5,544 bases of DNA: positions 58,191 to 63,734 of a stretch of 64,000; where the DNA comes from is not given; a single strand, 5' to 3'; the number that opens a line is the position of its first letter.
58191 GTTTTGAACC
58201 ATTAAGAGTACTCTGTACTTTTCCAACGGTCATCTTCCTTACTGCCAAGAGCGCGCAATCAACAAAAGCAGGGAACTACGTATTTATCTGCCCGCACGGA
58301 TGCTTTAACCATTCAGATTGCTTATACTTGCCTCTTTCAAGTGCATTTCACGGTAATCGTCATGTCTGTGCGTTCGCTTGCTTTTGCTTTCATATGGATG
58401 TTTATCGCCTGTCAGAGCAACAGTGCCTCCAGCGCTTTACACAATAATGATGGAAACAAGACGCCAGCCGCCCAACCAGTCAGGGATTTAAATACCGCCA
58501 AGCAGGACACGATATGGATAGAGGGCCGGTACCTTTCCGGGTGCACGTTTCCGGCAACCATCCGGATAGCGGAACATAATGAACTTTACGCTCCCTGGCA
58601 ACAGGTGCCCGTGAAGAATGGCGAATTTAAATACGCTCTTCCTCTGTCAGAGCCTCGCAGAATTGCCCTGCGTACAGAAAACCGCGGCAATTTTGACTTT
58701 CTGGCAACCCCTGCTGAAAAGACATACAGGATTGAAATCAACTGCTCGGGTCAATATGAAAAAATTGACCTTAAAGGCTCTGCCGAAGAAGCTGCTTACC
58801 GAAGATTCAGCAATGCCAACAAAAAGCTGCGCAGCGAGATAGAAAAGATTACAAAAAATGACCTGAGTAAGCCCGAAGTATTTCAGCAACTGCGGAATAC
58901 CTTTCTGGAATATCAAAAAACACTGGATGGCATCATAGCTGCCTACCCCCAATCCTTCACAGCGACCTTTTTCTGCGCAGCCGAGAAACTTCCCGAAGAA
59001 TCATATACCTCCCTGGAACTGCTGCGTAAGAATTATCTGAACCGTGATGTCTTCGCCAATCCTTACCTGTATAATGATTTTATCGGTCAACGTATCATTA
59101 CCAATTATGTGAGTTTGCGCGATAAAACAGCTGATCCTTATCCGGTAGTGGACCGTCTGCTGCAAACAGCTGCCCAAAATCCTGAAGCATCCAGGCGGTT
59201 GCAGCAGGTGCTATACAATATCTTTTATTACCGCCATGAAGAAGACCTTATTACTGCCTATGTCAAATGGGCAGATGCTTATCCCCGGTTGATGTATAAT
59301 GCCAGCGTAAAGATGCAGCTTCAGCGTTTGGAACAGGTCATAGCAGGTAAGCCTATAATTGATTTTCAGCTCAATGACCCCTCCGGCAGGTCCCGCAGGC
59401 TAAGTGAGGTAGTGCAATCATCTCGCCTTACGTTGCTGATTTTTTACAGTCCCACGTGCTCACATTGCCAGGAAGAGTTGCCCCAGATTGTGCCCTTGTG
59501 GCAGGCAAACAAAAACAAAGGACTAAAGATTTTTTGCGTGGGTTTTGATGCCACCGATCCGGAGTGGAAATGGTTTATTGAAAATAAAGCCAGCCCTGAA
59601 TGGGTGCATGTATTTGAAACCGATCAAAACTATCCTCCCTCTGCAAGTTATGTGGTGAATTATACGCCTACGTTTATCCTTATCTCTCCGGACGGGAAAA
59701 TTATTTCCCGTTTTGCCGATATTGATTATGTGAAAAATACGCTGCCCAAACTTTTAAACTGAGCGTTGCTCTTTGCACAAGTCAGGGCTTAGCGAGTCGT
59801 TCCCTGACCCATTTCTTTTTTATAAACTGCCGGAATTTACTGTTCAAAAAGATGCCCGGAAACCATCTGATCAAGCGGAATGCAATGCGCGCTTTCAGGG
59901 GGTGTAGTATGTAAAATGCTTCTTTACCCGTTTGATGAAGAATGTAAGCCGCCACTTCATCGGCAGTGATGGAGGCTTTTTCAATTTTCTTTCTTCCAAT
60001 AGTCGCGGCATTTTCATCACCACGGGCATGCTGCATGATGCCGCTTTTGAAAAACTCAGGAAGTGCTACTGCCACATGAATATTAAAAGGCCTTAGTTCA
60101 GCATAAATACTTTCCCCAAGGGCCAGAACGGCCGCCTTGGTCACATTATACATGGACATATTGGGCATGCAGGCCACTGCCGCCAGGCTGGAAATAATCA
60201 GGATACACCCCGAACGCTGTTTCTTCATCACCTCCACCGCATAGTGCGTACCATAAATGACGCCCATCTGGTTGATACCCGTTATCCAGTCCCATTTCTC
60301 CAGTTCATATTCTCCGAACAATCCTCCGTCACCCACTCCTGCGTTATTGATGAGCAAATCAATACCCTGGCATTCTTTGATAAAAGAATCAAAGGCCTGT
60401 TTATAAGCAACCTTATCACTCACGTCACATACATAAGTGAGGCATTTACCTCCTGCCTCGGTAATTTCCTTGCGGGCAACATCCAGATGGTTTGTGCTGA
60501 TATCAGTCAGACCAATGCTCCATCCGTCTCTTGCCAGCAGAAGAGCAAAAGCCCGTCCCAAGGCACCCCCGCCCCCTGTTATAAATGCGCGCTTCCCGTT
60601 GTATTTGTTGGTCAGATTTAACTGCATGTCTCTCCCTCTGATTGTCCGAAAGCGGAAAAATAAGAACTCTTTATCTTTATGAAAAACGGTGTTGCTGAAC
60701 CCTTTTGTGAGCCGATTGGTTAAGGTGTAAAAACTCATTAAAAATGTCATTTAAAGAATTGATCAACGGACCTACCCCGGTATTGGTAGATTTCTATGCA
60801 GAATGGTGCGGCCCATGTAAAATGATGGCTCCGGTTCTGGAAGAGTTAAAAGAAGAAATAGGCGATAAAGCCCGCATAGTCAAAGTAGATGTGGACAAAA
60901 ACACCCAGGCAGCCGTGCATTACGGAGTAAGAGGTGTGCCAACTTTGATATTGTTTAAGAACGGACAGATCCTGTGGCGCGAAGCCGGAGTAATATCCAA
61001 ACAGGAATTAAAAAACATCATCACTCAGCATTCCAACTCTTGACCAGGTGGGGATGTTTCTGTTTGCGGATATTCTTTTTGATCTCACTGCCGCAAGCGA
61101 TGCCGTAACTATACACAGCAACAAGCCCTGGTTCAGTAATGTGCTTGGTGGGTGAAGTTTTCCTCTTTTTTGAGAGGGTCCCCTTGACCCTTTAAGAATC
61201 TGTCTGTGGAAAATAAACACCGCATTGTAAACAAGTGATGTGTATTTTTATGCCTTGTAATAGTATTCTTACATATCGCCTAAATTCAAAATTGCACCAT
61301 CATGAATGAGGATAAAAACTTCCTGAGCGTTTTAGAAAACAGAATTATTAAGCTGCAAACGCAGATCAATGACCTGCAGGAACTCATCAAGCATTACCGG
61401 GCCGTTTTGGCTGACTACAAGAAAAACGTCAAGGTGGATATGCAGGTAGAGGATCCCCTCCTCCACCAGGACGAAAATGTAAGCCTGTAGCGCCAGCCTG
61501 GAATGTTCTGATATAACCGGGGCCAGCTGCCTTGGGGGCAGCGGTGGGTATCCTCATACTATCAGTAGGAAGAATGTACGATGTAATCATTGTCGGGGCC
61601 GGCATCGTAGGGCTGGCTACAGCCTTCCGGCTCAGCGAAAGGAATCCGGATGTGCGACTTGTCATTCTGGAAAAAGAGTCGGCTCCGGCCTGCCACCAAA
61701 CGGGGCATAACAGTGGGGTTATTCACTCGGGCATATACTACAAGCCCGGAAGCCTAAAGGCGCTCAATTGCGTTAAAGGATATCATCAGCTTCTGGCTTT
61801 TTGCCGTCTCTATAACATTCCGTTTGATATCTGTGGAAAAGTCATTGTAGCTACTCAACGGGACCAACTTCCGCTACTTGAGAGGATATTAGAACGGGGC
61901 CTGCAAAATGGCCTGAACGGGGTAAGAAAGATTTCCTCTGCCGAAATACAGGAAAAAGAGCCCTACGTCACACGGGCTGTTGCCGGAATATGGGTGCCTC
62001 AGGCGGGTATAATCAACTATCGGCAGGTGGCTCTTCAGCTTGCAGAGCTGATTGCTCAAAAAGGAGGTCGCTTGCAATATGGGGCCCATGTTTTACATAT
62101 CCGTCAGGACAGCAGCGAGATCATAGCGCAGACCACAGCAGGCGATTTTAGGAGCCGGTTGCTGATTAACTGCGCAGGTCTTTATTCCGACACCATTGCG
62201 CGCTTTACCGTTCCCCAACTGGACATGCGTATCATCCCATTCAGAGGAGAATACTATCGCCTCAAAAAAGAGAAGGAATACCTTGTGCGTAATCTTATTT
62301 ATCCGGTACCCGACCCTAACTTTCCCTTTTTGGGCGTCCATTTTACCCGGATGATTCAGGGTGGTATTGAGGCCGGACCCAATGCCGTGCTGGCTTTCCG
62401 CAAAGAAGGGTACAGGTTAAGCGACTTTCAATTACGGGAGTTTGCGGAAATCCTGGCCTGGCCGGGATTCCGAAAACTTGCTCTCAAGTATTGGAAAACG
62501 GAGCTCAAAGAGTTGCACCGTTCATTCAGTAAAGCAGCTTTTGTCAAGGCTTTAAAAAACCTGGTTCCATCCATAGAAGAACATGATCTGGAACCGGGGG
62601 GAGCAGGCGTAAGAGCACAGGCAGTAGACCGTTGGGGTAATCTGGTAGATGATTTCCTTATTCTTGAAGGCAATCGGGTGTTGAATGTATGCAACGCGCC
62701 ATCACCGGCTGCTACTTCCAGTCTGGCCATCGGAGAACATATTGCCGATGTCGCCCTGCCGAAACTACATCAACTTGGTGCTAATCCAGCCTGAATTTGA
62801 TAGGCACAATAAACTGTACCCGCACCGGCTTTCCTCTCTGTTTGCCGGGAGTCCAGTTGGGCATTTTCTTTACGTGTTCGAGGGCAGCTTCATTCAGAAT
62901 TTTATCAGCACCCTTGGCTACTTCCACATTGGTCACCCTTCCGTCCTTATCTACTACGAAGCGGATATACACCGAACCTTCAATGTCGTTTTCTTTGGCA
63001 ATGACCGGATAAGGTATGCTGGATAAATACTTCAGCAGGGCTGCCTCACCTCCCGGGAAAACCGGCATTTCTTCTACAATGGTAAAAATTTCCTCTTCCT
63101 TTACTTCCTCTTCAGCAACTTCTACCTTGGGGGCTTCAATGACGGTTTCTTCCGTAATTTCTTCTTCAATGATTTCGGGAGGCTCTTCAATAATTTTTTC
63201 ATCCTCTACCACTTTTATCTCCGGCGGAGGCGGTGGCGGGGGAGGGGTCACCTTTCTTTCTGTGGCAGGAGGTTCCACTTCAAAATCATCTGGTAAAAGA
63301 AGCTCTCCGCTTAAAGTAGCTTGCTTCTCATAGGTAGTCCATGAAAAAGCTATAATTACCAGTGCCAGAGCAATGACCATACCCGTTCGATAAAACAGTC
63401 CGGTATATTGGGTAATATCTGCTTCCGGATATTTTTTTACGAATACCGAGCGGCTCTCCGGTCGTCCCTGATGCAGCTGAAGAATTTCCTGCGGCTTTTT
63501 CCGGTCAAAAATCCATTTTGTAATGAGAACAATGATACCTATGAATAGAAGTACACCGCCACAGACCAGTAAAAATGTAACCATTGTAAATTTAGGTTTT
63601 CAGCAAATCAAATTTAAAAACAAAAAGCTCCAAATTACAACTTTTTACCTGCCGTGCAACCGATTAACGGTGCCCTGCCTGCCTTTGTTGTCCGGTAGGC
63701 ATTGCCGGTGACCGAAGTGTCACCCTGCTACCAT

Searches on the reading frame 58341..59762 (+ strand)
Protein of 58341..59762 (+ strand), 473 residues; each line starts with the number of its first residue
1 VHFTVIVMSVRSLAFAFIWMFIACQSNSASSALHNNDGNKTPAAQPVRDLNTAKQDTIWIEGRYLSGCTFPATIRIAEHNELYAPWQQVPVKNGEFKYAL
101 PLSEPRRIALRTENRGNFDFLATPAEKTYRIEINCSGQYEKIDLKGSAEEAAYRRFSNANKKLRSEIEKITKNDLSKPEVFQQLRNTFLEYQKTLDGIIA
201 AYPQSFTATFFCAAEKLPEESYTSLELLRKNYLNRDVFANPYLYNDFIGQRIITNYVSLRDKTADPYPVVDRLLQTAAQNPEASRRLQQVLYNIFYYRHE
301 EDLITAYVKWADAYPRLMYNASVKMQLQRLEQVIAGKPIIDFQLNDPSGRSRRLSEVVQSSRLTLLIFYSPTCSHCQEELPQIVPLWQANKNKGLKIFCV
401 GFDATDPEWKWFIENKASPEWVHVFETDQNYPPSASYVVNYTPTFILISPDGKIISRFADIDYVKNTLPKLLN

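Call 45: search_protein_families(library=pfam, proteins=[window:58341-59762:+])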
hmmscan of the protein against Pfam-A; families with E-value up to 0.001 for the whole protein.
window:58341-59762:+ (473 aa): 4 families
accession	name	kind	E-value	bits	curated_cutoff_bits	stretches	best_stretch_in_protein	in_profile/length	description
PF13905.12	Thioredoxin_8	-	1.1e-10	42.1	27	1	362-454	2-94/94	Thioredoxin-like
PF00578.27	AhpC-TSA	-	1.6e-08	34.9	26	1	336-455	2-122/124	AhpC/TSA family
PF08534.16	Redoxin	-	1.6e-06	28.4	26.6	1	335-463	2-137/148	Redoxin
PF00085.26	Thioredoxin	-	7.5e-05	23.1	23.5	0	356-402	13-58/103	Thioredoxin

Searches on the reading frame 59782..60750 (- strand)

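Call 45: search_protein_families(library=pfam, proteins=[window:59782-60750:-])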
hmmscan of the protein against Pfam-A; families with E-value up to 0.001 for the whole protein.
window:59782-60750:- (322 aa): 3 families
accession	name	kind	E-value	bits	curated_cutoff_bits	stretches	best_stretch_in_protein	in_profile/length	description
PF00106.31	adh_short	-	1.7e-39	135.8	26.6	1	53-245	1-193/195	short chain dehydrogenase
PF13561.12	adh_short_C2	-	1.6e-33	116.7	27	1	64-271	8-214/236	Enoyl-(Acyl carrier protein) reductase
PF08659.16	KR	-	4.9e-10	40.1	22.6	1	56-211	4-159/180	KR domain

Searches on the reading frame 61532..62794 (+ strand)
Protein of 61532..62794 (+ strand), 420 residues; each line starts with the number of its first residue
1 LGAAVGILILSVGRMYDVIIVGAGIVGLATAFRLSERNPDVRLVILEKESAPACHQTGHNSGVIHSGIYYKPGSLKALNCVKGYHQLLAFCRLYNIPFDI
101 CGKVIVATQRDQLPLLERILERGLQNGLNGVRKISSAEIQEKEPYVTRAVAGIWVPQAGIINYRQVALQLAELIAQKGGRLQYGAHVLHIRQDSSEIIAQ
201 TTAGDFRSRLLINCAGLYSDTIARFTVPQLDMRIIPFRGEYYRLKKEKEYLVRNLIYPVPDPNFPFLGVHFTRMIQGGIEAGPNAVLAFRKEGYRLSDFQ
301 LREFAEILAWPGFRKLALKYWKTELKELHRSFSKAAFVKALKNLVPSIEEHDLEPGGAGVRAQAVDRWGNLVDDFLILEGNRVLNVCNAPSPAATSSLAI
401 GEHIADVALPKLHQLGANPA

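Call 45: search_protein_families(library=pfam, proteins=[window:61532-62794:+])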
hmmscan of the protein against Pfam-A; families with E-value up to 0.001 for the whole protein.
window:61532-62794:+ (420 aa): 4 families
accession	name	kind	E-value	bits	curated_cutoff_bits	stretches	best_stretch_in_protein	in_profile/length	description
PF01266.30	DAO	-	2.1e-58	199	27.9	1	17-406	1-352/353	FAD dependent oxidoreductase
PF13450.12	NAD_binding_8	-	1.3e-06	29.1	21.9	1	20-53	1-32/68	NAD(P)-binding Rossmann-like domain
PF01946.23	Thi4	-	1.1e-05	25.2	26.2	1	16-52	18-53/235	Thi4 family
PF06039.21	Mqo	-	9.9e-05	21.5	27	0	16-67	3-56/489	Malate:quinone oxidoreductase (Mqo)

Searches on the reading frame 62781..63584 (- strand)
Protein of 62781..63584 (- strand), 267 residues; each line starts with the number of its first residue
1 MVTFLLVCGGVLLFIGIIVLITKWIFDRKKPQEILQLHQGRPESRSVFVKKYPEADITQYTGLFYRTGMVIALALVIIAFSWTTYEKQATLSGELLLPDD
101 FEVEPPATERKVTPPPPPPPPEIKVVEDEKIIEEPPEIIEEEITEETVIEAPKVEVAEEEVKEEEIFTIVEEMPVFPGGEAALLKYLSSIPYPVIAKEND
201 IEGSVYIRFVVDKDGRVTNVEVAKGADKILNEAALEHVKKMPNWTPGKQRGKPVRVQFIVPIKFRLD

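Call 45: search_protein_families(library=pfam, proteins=[window:62781-63584:-])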
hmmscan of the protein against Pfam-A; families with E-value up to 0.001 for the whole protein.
window:62781-63584:- (267 aa): 1 family
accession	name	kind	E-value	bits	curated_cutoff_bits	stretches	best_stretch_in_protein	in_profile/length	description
PF03544.19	TonB_C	-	6.8e-21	75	24.6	1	191-266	4-79/79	Gram-negative bacterial TonB protein C-terminal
